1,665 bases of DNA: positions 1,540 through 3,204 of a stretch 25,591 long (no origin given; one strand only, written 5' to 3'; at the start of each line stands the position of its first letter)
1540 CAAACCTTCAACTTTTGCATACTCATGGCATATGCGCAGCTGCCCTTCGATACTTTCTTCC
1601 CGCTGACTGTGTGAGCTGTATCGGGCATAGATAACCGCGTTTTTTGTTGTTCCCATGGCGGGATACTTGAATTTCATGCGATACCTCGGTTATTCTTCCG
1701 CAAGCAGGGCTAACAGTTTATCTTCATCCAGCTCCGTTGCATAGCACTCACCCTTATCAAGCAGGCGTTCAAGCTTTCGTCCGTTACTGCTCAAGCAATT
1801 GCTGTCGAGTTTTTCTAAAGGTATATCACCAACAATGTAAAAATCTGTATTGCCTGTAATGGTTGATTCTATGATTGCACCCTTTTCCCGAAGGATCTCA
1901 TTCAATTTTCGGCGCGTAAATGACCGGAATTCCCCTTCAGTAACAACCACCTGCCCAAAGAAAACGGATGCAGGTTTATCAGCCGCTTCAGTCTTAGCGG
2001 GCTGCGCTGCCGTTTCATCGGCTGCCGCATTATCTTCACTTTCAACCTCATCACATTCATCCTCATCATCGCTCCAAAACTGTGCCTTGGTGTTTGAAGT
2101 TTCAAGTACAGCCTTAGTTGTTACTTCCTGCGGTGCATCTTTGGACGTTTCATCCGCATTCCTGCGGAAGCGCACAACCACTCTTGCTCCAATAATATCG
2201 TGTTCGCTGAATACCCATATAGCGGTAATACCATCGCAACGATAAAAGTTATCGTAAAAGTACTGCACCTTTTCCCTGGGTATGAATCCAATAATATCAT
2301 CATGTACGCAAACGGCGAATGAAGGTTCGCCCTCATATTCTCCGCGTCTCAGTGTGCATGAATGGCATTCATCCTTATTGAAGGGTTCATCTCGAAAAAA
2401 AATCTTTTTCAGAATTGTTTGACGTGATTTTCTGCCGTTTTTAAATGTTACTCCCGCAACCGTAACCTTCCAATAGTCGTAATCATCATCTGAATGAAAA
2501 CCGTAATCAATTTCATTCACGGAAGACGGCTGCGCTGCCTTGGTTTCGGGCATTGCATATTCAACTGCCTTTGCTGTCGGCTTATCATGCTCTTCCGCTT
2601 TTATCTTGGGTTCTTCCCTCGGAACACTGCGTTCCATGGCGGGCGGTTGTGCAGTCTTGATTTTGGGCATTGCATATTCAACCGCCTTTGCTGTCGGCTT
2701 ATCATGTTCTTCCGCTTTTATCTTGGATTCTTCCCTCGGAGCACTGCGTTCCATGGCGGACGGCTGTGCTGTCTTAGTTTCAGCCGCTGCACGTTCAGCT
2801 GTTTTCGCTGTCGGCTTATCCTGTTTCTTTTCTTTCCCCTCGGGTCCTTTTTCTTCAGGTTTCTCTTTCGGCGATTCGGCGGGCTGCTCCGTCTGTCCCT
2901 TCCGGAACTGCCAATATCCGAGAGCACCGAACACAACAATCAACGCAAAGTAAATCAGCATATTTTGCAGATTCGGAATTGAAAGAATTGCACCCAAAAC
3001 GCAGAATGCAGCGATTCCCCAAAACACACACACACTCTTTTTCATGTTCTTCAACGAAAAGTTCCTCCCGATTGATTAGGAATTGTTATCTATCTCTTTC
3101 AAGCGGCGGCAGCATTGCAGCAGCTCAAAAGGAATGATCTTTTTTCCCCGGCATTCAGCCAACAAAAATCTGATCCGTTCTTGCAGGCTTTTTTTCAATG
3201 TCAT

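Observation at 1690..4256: Two BRCT-domain proteins on the lysogeny strand (membrane-tethered HIRAN-like protein plus DEDDh exonuclease): candidate DNA-end-sensing exclusion/defence module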

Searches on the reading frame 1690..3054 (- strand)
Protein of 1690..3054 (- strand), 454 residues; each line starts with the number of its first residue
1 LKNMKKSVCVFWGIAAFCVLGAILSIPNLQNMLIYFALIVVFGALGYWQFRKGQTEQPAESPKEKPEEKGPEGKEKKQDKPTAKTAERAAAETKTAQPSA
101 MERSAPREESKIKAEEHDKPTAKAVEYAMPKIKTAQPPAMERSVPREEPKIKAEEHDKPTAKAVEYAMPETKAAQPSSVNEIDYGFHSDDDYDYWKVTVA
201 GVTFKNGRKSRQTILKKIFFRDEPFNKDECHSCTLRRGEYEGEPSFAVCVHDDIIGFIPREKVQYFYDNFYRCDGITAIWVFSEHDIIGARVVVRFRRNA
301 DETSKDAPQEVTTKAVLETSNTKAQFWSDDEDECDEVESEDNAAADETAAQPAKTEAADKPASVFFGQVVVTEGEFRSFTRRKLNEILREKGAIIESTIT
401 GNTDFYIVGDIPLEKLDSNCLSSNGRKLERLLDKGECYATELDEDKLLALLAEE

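Call 3: search_protein_families(library=pfam, proteins=[window:1690-3054:-], max_evalue=1)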
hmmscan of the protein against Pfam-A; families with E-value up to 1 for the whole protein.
window:1690-3054:- (454 aa): 5 families
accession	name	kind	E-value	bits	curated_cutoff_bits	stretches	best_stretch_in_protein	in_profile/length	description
PF00533.33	BRCT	-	9.6e-05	23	21.3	1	364-415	5-57/78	BRCA1 C Terminus (BRCT) domain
PF12685.13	SpoIIIAH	-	0.0007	20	30.6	1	30-104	1-81/191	SpoIIIAH-like protein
PF02932.22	Neur_chan_memb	-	0.079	13.6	28.1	1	32-151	66-173/233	Neurotransmitter-gated ion-channel transmembrane region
PF17280.7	DUF5345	-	0.14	12.8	27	1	2-38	35-71/77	Family of unknown function (DUF5345)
PF02453.23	Reticulon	-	0.2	12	31.8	1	2-57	8-67/157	Reticulon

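Call 4: search_protein_families(library=ncbifam, proteins=[window:1690-3054:-], max_evalue=1)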
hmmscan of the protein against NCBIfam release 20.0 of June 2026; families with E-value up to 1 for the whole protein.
window:1690-3054:- (454 aa): 8 families
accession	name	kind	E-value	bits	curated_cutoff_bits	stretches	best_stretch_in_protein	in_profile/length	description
TIGR00575.1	dnlj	equivalog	1.6e-07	30.1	444.45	1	325-418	548-638/652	NAD-dependent DNA ligase LigA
NF005932.1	PRK07956.1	equivalog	4e-05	22.3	369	1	350-417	579-645/664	NAD-dependent DNA ligase LigA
NF010930.0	PRK14350.1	equivalog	9.1e-05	21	652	1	359-417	588-646/669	NAD-dependent DNA ligase LigA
NF010931.0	PRK14351.1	equivalog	0.0005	18.7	1051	1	339-414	582-659/692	NAD-dependent DNA ligase LigA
NF004844.0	PRK06195.1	equivalog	0.0018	17.8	373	1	350-437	206-293/309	DNA polymerase III subunit epsilon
NF042931.1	SAG1386_EF1546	equivalog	0.0041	17.2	80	1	29-107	31-109/158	SAG1386/EF1546 family surface-associated protein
TIGR03593.1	yidC_nterm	equivalog_domain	0.032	13.8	58.25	1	30-108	2-74/363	membrane protein insertase YidC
NF033761.1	gliding_GltJ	equivalog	0.055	12.5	450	1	38-193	381-545/671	adventurous gliding motility protein GltJ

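Call 5: search_protein_families(library=padloc, proteins=[window:1690-3054:-], max_evalue=1)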
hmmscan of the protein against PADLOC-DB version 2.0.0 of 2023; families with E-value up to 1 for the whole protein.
window:1690-3054:- (454 aa): 1 family
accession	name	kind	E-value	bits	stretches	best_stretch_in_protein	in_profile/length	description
PDLC04061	PD-T4-6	-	0.14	9.6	1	41-160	370-492/510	-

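Call 6: search_protein_families(library=phrogs, proteins=[window:1690-3054:-], max_evalue=0.1)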
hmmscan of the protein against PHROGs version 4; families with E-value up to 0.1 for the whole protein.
window:1690-3054:- (454 aa): 5 families
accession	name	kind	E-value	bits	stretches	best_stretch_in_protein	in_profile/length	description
phrog_3989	-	unknown function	1.8e-05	25.2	1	353-433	195-272/296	-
phrog_3869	-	DNA, RNA and nucleotide metabolism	0.019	14.4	1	359-410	575-626/656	NAD-dependent DNA ligase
phrog_197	-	moron, auxiliary metabolic gene and host takeover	0.021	15.2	0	32-108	229-306/486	Zot-like toxin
phrog_3498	-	DNA, RNA and nucleotide metabolism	0.059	14.1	1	318-410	134-224/256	NAD-dependent DNA ligase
phrog_2561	-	DNA, RNA and nucleotide metabolism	0.082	14.1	0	336-409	72-132/167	DNA ligase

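Call 7: find_homologous_proteins(query=window:1690-3054:-)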
Query window:1690-3054:- (454 aa): 29 proteins with E <= 0.001 among 8000 candidates.
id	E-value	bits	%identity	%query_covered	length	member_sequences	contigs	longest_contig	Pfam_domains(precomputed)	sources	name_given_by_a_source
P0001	0.0e+0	1011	99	100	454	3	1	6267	-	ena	-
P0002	2.6e-294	994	98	100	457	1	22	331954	-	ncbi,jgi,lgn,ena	-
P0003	8.3e-294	992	86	100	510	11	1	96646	-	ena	-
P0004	9.9e-294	992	97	100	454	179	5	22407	-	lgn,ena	-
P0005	5.1e-293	990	98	100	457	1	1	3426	-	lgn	-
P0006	4.6e-291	983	97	100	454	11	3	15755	-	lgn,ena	-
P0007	7.6e-289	976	91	100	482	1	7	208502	-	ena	-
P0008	1.2e-287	972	91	100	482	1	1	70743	-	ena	-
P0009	5.2e-287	970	97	100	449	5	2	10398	-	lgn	-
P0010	9.2e-286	966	95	100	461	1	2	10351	-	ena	-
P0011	7.1e-280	946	92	100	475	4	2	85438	-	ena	-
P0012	2.4e-274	928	89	100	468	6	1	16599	-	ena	-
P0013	1.1e-273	926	92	100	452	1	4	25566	-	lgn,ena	-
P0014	5.6e-272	920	86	100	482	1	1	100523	-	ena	-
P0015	3.2e-259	878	86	100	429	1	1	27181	-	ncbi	-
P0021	7.0e-25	106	49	24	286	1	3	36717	-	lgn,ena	-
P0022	4.1e-23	100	51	24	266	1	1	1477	PF05154.22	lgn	-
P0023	2.8e-22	97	53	23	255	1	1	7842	-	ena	-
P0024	2.1e-10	58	57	15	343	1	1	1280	PF07833.17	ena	-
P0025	3.2e-9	54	45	17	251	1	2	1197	-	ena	-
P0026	6.2e-8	50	36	24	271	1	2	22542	-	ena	-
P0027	4.1e-7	47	31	26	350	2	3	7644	-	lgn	-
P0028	8.0e-7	46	38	24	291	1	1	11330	-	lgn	-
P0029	9.1e-7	46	38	22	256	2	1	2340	-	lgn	-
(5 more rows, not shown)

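Call 11: find_encoding_contigs(protein=P0002, flank=8000, max_places=6)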
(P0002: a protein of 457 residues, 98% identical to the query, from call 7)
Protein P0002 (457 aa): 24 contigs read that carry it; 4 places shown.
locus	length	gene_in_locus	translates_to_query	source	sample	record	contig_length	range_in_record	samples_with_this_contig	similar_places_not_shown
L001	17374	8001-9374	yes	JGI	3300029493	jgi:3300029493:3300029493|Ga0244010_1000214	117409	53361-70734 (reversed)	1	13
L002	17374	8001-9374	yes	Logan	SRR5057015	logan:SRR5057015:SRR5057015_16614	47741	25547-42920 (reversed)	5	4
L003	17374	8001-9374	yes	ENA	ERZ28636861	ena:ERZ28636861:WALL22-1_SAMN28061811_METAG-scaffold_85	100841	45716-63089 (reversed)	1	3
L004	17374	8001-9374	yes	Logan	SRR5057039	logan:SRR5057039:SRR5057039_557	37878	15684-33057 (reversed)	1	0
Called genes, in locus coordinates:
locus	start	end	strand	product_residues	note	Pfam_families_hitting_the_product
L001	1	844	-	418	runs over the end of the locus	PF04860:Phage_portal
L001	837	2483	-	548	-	PF03354:TerL_ATPase, PF20441:TerL_nuclease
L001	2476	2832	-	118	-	-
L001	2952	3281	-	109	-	PF01844:HNH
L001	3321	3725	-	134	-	PF08281:Sigma70_r4_2, PF04545:Sigma70_r4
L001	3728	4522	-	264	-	PF23343:REP_ORF2-G2P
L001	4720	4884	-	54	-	-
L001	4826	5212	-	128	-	-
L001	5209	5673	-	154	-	-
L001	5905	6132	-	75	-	-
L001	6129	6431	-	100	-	PF18832:LPD18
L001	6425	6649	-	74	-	-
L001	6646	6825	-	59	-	-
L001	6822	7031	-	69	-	-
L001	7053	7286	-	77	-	-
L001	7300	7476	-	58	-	-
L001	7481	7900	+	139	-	-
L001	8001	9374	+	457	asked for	-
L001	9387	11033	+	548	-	PF00239:Resolvase, PF07508:Recombinase, PF13408:Zn_ribbon_recom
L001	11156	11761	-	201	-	-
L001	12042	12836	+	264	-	PF00294:PfkB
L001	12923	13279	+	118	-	-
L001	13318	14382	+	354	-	PF01380:SIS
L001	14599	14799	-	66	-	-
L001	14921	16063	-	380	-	PF04055:Radical_SAM, PF06969:HemN_C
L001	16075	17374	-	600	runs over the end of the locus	PF00009:GTP_EFTU, PF03144:GTP_EFTU_D2, PF14492:EFG_III, PF00679:EFG_C, PF06421:LepA_C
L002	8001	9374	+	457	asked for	-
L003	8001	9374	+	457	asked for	-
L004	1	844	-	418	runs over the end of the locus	PF04860:Phage_portal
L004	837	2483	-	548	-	PF03354:TerL_ATPase, PF20441:TerL_nuclease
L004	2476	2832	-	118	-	-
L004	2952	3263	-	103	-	PF01844:HNH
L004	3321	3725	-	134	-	PF08281:Sigma70_r4_2, PF04545:Sigma70_r4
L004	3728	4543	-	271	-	PF23343:REP_ORF2-G2P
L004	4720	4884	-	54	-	-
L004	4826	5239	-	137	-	-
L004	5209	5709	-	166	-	-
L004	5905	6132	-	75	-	-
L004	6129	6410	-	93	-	PF18832:LPD18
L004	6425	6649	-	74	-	-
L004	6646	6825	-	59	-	-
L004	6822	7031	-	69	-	-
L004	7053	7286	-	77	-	-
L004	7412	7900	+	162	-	-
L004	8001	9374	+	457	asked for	-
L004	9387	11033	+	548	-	PF00239:Resolvase, PF07508:Recombinase, PF13408:Zn_ribbon_recom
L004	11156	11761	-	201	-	-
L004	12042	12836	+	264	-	PF00294:PfkB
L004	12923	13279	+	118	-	-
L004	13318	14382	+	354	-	PF01380:SIS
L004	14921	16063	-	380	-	PF04055:Radical_SAM, PF06969:HemN_C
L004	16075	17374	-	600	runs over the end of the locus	PF00009:GTP_EFTU, PF03144:GTP_EFTU_D2, PF14492:EFG_III, PF00679:EFG_C, PF06421:LepA_C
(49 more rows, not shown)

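Call 52: search_protein_families(library=pfam, proteins=[P0021, P0022, P0023, P0024, P0025, P0026, P0027, P0028, P0029], max_evalue=1)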
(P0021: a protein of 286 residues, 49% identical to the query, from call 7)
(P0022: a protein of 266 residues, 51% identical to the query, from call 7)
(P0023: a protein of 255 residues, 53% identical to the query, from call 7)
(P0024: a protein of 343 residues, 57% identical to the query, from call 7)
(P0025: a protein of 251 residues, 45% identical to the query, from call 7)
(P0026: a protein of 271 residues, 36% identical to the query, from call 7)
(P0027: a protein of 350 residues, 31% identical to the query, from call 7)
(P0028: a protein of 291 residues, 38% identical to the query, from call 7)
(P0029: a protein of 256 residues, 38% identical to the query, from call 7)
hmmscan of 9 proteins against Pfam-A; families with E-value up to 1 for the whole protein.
P0021 (286 aa): 0 families

P0022 (266 aa): 1 family
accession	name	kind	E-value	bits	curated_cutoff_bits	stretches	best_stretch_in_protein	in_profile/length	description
PF05154.21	TM2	-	2.2e-10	41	27.9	1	2-50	3-50/51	TM2 domain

P0023 (255 aa): 0 families

P0024 (343 aa): 7 families
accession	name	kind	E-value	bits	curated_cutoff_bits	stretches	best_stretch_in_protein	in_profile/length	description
PF07833.16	Cu_amine_oxidN1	-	1.2e-06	28.9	24.2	2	185-245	52-107/108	Copper amine oxidase N-terminal domain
PF22820.2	TcaA_3rd_4th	-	0.00013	22.3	27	1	186-218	7-40/73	TcaA protein 3rd/4th domain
PF13385.13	Laminin_G_3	-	0.0025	18.4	27.6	1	177-257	75-151/151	Concanavalin A-like lectin/glucanases superfamily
PF08797.16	HIRAN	-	0.0058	16.9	24.7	1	50-126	7-73/96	HIRAN domain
PF16583.11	ZirS_C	-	0.02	14.9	26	1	265-341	59-136/145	Zinc-regulated secreted antivirulence protein C-terminal domain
PF16871.11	DUF5077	-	0.05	14.2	24.6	1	213-278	2-66/122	Domain of unknown function (DUF5077)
PF12729.13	4HB_MCP_1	-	0.19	11.7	27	0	257-298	113-151/181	Four helix bundle sensory module for signal transduction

P0025 (251 aa): 0 families

P0026 (271 aa): 1 family
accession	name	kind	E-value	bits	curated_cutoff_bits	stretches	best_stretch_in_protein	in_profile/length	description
PF18912.6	DZR_2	-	0.22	11.8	27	1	3-29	9-31/56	Double zinc ribbon domain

P0027 (350 aa): 0 families

P0028 (291 aa): 2 families
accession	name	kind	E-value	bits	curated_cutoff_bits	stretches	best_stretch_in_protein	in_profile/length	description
PF21650.2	DnaG_cat_HB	-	0.17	12.4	27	1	151-186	21-55/63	DNA primase DnaG, catalytic core, helical bundle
PF24941.1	DUF7757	-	0.2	11.9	27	1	28-119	21-113/153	Domain of unknown function (DUF7757)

P0029 (256 aa): 0 families

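Call 54: find_encoding_contigs(protein=P0026, flank=8000, max_places=3)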
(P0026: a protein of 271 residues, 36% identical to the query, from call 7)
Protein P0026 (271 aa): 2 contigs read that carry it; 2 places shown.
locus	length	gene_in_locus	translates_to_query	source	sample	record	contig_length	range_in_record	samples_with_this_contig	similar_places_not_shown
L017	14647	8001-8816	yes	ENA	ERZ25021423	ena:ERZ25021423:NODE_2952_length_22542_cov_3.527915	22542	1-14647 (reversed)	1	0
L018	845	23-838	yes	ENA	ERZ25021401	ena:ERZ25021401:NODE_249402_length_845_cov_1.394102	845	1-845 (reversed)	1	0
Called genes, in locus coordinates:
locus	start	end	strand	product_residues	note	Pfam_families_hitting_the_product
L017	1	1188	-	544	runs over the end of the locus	PF14284:PcfJ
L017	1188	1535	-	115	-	-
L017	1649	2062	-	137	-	PF00436:SSB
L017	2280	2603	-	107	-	-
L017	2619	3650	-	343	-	PF00560:LRR_1 (faint), PF12799:LRR_4 (faint)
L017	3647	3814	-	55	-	-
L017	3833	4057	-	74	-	-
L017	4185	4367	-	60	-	-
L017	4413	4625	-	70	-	-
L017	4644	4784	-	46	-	-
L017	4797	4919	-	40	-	-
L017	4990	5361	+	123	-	-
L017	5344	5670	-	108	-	-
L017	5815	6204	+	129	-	PF01381:HTH_3, PF12844:HTH_19, PF13560:HTH_31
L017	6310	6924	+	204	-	PF01381:HTH_3, PF12844:HTH_19 (weak), PF13545:HTH_Crp_2 (faint), PF13560:HTH_31, PF22495:HTH_92 (weak), PF12844:HTH_19, PF13560:HTH_31, PF01381:HTH_3, +1 more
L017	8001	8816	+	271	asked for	-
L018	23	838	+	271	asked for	-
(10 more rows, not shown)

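Call 55: find_encoding_contigs(protein=P0021, flank=6000, max_places=3)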
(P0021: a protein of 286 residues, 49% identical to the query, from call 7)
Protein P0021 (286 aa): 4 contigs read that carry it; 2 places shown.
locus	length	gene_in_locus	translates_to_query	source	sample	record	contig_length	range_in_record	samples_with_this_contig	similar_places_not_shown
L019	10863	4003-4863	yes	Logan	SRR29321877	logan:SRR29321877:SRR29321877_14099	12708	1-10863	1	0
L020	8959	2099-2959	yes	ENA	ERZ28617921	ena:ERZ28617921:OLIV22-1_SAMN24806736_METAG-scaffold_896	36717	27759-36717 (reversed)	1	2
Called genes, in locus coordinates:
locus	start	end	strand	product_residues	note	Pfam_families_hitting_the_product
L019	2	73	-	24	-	?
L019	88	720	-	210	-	PF07486:Hydrolase_2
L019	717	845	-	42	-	-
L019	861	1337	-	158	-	-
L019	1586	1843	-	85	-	PF13936:HTH_38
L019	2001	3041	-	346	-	PF13936:HTH_38, PF00665:rve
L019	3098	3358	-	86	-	PF01381:HTH_3, PF13443:HTH_26, PF13560:HTH_31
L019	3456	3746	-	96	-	-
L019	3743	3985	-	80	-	PF13560:HTH_31 (weak), PF01381:HTH_3 (weak)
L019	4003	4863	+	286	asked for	-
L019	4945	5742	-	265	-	PF00877:NLPC_P60 (weak), PF01471:PG_binding_1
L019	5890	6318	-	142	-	-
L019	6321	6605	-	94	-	-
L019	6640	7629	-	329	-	PF01510:Amidase_2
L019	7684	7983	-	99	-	-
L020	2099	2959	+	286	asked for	-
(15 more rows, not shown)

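Call 56: find_encoding_contigs(protein=P0028, flank=6000, max_places=2)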
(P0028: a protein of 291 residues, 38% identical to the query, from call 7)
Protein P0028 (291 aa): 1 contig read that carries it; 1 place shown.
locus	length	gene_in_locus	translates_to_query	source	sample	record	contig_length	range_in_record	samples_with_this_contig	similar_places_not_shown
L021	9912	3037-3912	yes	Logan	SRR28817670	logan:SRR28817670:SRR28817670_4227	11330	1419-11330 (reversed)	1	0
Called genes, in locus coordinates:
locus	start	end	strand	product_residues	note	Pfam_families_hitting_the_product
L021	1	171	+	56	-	?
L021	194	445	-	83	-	-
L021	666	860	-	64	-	-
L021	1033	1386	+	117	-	-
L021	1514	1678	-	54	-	-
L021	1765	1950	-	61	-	-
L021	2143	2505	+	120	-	-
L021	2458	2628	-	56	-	-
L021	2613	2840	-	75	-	-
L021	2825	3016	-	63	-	PF12844:HTH_19 (weak), PF01381:HTH_3, PF13560:HTH_31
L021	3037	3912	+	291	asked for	-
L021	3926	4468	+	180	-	PF13248:Zn_ribbon_3 (faint), PF09851:SHOCT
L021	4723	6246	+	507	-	-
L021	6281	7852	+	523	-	PF00239:Resolvase, PF07508:Recombinase, PF13408:Zn_ribbon_recom (weak)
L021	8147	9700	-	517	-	PF00239:Resolvase, PF07508:Recombinase, PF13408:Zn_ribbon_recom, PF14287:DUF4368 (weak)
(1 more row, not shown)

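Call 57: find_related_loci(query=window:1690-3054:-, collection=genome_contigs, flank=6000)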
Query window:1690-3054:- (454 aa) in genome_contigs; peptide patterns used: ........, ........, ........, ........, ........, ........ (x = any residue, [..] = any of these).
150 stretches matched a pattern, but none encodes a relative of the query by tblastn (E <= 1e-3).
